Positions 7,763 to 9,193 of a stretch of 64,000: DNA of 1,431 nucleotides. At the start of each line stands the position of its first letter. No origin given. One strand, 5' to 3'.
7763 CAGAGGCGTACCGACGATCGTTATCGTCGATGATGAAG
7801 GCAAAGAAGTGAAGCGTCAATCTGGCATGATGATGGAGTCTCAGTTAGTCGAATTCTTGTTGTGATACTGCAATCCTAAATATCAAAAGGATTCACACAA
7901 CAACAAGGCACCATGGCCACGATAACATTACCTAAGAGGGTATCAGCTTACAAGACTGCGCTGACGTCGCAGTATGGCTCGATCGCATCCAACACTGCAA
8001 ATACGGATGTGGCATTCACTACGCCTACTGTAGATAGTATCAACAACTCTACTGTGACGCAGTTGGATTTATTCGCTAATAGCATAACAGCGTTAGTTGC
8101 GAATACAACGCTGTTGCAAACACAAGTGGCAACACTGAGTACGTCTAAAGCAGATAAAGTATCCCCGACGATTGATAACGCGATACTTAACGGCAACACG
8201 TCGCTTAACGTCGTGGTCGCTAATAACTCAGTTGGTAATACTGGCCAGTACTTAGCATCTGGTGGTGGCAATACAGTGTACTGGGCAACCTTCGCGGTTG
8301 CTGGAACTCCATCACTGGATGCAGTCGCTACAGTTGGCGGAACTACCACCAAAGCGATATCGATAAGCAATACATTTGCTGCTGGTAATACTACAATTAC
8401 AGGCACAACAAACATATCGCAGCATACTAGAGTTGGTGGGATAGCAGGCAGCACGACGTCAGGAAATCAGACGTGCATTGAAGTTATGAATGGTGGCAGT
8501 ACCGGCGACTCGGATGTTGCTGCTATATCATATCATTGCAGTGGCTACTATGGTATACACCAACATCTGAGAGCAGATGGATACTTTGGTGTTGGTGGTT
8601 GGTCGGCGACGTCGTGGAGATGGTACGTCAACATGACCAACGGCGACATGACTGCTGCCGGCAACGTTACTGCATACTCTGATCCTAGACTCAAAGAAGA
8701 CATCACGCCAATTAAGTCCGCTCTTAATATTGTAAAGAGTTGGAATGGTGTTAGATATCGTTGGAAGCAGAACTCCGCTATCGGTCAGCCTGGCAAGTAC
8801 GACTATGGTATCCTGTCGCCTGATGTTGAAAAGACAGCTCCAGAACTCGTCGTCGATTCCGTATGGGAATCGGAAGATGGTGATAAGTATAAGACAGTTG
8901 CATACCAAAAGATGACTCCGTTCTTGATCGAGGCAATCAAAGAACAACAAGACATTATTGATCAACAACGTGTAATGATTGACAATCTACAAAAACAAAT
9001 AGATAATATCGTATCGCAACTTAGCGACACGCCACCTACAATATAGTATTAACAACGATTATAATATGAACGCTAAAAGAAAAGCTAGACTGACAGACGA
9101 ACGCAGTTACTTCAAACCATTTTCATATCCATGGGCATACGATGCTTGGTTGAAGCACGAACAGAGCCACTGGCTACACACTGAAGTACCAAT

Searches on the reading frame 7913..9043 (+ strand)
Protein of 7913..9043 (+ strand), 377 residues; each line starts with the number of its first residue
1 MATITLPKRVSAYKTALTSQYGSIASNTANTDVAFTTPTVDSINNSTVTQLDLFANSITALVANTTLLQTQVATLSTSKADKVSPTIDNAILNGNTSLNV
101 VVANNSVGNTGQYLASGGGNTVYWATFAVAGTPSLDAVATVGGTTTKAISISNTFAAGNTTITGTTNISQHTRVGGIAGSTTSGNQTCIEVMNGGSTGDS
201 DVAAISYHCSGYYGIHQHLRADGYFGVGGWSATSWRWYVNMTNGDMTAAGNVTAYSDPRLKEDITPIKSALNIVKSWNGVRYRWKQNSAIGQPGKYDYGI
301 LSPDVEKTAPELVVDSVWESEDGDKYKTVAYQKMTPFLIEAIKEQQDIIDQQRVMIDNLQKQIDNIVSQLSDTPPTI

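Call 3: search_protein_families(library=pfam, proteins=[window:7913-9043:+], max_evalue=1)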
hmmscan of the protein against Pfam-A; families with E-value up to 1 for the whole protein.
window:7913-9043:+ (377 aa): 3 families
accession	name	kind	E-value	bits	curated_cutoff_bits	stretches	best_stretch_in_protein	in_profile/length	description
PF13884.11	Peptidase_S74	-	5e-11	43.2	22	1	256-313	1-57/58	Chaperone of endosialidase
PF04102.17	SlyX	-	0.0034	18.4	30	1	338-373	15-50/67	SlyX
PF09602.15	PhaP_Bmeg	-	0.016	15.6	28.3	1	307-372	3-69/168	Polyhydroxyalkanoic acid inclusion protein (PhaP_Bmeg)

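Call 4: search_protein_families(library=phrogs, proteins=[window:7913-9043:+], max_evalue=0.1)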
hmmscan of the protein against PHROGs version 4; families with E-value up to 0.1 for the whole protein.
window:7913-9043:+ (377 aa): 15 families
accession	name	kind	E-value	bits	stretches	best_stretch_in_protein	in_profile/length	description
phrog_11011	-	tail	8.8e-21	74.5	1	233-359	1158-1280/1291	long tail fiber protein distal subunit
phrog_5668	-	tail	1.7e-18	66.8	1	39-359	1251-1561/1567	tail fiber protein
phrog_8745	-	tail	1.5e-16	60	1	240-366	1681-1796/1803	tail fiber protein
phrog_5481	-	tail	2e-15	57.3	1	61-370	713-1037/1043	tail fiber protein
phrog_14572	-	tail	3.2e-14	53.8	1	242-367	352-481/484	tail fiber protein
phrog_8215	-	tail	5.2e-14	52.6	1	53-351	738-991/1000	baseplate wedge initiator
phrog_1699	-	tail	2.5e-13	50.5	1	60-351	691-986/1000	long tail fiber protein distal subunit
phrog_18186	-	tail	2.7e-13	50.4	1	242-351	473-569/582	baseplate wedge subunit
phrog_25848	-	tail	1.1e-12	48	1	243-362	492-597/598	tail fiber protein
phrog_21722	-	tail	1.6e-12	47.8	1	68-348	321-560/576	long tail fiber protein distal subunit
phrog_25788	-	tail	2.2e-09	37.5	1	242-347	499-594/603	tail fiber protein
phrog_4563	-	tail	1e-07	32.5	1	242-370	214-343/346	tail fiber protein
phrog_28992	-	unknown function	1.2e-07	32.2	1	245-361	238-341/343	-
phrog_8443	-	tail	6.8e-06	26.2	1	34-350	311-625/636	tail fiber protein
phrog_33119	-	tail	2.1e-05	24.3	1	235-357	527-635/643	long tail fiber protein distal subunit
